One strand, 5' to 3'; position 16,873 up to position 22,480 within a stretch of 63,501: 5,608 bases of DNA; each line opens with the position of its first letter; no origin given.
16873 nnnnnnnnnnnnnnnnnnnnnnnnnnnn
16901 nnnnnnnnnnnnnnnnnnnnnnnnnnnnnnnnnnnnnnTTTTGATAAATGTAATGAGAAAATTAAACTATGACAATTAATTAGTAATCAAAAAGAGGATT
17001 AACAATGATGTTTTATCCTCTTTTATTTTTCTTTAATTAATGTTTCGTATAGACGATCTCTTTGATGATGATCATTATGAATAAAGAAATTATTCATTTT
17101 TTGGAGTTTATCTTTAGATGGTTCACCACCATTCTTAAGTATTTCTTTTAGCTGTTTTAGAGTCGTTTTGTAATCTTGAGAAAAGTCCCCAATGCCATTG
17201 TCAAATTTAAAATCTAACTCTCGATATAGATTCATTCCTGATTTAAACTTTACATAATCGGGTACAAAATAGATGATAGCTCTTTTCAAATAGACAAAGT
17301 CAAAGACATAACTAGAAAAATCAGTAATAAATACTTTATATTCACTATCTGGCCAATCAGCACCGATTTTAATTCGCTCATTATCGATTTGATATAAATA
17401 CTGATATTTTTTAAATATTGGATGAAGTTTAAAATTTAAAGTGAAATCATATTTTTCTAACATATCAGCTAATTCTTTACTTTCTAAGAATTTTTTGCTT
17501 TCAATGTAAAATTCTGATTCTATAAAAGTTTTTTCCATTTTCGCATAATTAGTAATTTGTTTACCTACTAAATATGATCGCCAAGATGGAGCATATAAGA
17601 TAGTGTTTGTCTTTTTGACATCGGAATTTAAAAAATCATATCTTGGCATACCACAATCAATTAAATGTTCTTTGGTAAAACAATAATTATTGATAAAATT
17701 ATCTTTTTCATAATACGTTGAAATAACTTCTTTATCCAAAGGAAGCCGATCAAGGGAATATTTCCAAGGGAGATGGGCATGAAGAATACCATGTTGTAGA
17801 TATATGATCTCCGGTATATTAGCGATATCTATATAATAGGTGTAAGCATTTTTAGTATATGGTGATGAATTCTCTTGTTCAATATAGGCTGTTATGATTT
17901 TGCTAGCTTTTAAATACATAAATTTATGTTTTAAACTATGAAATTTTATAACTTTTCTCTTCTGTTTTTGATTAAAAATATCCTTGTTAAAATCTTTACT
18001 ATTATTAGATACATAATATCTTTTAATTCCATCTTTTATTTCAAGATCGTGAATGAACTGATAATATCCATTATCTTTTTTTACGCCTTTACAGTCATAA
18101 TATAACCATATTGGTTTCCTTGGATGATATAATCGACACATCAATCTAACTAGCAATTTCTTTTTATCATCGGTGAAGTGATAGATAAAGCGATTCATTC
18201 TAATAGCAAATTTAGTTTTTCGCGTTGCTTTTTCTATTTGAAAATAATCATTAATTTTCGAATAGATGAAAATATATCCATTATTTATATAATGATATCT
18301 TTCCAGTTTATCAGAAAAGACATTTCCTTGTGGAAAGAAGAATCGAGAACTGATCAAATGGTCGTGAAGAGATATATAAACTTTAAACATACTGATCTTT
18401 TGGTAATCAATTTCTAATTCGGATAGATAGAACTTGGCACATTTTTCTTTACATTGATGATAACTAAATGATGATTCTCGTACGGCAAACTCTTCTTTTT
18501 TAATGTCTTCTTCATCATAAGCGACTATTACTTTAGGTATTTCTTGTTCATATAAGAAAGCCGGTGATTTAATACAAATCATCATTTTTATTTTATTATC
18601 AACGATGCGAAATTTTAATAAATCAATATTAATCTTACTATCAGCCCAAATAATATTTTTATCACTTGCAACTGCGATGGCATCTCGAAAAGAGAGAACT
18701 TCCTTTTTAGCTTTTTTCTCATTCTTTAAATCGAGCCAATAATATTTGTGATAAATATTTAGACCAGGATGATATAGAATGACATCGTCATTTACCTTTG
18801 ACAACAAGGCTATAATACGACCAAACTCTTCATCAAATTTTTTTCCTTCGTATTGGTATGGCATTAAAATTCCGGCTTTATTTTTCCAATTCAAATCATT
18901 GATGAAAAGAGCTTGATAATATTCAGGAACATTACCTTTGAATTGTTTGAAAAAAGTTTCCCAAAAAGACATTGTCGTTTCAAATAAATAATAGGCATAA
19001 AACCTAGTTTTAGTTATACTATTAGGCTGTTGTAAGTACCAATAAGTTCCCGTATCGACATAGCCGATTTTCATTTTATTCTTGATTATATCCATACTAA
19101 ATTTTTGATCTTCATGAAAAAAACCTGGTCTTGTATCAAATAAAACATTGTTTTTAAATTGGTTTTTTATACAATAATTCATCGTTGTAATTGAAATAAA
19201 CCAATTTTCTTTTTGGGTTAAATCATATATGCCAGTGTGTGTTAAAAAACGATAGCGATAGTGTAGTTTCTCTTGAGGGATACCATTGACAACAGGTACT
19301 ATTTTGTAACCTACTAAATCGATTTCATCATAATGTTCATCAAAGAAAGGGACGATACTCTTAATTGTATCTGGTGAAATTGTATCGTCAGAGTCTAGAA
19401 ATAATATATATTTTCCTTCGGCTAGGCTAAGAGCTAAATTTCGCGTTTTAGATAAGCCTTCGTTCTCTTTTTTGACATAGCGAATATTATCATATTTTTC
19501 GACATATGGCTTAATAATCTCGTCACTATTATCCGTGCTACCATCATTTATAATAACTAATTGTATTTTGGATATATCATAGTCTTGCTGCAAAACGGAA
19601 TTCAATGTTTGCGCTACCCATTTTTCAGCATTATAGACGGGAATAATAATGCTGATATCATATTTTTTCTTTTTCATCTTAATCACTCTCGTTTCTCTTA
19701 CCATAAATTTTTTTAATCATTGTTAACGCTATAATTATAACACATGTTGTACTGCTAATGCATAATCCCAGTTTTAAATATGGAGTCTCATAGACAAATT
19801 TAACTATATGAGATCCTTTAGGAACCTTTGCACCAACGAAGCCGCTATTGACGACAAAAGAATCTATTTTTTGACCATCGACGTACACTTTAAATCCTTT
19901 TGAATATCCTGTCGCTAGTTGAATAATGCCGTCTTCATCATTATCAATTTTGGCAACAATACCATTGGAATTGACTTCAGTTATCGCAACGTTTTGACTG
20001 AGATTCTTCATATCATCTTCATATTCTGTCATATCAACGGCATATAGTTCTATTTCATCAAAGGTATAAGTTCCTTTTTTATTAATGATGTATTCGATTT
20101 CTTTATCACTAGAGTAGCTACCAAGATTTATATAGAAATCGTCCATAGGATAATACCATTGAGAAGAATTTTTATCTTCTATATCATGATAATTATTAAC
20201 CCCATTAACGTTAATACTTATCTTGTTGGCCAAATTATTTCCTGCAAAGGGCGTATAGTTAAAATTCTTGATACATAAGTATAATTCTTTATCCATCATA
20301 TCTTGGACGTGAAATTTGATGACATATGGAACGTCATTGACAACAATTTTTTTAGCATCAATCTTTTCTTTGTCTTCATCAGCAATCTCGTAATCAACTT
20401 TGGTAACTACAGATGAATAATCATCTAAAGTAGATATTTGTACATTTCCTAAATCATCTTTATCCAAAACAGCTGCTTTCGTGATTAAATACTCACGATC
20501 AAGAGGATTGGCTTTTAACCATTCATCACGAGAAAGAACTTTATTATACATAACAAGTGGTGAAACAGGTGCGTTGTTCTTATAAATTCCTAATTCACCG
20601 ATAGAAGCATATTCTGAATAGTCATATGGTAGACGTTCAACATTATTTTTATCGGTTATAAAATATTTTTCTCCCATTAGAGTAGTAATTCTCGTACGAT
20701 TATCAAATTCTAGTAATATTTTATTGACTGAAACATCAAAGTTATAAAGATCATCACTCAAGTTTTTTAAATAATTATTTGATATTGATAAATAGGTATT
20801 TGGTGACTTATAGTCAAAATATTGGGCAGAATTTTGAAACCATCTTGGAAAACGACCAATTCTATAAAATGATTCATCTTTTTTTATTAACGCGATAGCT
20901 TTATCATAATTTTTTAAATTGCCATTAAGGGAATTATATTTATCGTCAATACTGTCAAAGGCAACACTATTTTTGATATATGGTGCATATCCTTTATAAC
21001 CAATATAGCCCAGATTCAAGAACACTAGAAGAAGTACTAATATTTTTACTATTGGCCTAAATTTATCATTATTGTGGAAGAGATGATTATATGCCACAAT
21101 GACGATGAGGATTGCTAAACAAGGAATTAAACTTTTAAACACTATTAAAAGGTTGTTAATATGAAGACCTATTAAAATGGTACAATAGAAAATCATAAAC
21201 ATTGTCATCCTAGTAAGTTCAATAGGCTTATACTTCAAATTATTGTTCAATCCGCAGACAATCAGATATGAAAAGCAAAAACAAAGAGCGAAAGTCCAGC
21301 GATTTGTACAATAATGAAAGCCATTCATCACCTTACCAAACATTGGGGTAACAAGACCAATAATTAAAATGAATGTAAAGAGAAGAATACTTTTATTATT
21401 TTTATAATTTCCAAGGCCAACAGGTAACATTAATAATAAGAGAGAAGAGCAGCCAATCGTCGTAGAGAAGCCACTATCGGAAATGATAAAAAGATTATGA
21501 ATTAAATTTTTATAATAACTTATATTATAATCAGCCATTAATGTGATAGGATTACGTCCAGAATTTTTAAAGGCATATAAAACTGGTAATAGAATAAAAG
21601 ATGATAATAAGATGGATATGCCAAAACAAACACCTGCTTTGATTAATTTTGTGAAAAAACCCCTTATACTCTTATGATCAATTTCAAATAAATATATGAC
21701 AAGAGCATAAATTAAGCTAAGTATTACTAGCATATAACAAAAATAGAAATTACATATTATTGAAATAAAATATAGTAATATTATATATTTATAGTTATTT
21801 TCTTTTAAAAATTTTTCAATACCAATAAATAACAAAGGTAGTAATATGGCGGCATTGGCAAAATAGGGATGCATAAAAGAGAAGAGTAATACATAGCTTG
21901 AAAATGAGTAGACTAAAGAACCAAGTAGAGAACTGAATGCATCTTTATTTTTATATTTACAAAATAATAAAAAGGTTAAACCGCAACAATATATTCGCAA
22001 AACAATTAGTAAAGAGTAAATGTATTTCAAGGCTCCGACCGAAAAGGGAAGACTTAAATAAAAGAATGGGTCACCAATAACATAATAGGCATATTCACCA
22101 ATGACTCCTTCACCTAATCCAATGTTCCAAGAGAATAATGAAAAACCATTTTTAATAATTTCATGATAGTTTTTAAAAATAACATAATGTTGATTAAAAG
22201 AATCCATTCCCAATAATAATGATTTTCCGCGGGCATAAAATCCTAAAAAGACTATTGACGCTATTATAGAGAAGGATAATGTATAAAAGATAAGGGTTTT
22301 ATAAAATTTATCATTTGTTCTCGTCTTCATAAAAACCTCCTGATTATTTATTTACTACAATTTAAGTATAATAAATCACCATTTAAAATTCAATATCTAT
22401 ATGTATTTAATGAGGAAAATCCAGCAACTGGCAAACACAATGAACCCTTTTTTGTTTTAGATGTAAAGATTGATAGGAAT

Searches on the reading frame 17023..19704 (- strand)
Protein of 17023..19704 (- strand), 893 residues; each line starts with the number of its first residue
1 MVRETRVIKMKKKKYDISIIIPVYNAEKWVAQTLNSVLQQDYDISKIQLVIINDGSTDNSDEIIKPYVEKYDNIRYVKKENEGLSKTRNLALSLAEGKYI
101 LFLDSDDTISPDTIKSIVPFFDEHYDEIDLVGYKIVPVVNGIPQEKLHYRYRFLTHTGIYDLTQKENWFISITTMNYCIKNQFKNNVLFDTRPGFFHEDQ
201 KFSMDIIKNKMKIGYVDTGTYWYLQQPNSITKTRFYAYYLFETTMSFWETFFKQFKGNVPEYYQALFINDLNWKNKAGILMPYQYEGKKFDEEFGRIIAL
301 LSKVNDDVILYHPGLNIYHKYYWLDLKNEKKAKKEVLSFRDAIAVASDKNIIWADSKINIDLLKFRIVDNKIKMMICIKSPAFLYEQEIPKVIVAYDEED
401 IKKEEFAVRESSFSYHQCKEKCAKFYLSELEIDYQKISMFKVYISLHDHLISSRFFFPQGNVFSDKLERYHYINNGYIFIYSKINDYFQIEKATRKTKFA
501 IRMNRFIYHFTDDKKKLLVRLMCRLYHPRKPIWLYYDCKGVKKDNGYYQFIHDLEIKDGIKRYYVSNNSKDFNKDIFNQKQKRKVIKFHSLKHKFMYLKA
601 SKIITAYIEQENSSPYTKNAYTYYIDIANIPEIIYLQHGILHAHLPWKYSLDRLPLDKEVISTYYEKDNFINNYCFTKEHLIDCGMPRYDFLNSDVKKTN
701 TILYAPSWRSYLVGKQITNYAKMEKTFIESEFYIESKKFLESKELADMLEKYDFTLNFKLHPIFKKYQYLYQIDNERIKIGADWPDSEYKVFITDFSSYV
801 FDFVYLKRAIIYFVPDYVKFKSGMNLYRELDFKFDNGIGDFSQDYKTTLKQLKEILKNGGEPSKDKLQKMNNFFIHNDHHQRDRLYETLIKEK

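Call 39: search_protein_families(library=pfam, proteins=[window:17023-19704:-], max_evalue=0.0001)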
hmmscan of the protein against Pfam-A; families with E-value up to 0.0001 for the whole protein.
window:17023-19704:- (893 aa): 5 families
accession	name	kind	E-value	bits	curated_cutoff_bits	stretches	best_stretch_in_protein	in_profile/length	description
PF00535.33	Glycos_transf_2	-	9.2e-35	120.5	23.3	1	18-151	1-132/168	Glycosyl transferase family 2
PF04464.20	Glyphos_transf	-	4.8e-17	62.4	22.1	1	557-890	41-366/367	CDP-Glycerol:Poly(glycerophosphate) glycerophosphotransferase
PF10111.15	Glyco_tranf_2_2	-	1.8e-13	51.1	27.3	1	18-118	1-103/276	Glycosyltransferase like family 2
PF13641.12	Glyco_tranf_2_3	-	2.5e-11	44.5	27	1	17-125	3-116/230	Glycosyltransferase like family 2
PF13632.12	Glyco_trans_2_3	-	3.1e-05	24.3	27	1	99-231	1-117/198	Glycosyl transferase family group 2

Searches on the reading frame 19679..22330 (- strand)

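Call 39: search_protein_families(library=pfam, proteins=[window:19679-22330:-], max_evalue=0.0001)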
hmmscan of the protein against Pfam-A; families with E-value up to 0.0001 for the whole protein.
window:19679-22330:- (883 aa): 1 family
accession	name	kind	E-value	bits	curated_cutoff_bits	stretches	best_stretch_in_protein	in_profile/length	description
PF09586.16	YfhO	-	4.3e-120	402.9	28.5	1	22-859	7-835/835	Bacterial membrane protein YfhO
